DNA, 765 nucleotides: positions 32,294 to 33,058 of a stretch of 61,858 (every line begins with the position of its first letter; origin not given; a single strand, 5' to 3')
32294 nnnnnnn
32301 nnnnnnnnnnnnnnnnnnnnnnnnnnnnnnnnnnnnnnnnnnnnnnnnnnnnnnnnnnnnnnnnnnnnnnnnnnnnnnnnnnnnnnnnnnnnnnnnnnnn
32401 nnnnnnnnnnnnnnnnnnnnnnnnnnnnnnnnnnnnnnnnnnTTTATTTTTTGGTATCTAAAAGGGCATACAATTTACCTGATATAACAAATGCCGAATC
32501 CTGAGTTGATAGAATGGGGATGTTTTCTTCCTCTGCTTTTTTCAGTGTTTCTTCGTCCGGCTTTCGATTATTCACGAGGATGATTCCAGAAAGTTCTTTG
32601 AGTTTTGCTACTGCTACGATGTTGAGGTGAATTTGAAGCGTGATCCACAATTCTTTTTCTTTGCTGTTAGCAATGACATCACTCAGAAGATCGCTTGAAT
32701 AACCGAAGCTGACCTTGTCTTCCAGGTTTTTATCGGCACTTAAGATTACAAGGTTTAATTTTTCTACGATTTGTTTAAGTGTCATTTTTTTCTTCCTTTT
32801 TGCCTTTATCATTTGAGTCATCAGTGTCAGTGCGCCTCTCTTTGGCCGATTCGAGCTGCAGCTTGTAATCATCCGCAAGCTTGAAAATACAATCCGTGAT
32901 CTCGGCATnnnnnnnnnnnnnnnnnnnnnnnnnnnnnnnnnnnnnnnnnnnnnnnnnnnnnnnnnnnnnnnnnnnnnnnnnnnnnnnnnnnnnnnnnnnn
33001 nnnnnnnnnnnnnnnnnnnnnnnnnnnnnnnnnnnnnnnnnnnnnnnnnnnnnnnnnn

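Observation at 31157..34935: Putative phospho-signalling module embedded inside a [NiFe] hydrogenase operon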

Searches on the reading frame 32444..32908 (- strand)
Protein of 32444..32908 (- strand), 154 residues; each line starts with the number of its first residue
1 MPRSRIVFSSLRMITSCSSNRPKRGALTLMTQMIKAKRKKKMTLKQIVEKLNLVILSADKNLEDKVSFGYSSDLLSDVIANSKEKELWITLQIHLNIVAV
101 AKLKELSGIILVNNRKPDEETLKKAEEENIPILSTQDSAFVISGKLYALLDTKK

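Call 3: search_protein_families(library=pfam, proteins=[window:32444-32908:-], max_evalue=0.01)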
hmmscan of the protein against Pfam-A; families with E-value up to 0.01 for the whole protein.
window:32444-32908:- (154 aa): 2 families
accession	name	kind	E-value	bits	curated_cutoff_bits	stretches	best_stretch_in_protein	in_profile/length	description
PF07085.17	DRTGG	-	4.2e-06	27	25.2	1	97-143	53-99/105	DRTGG domain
PF02603.21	Hpr_kinase_N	-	0.00011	22.7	24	1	105-148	80-123/125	HPr Serine kinase N terminus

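Call 6: search_protein_families(library=ncbifam, proteins=[window:32444-32908:-], max_evalue=0.01)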
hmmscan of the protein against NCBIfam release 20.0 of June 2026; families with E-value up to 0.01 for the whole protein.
window:32444-32908:- (154 aa): 0 families
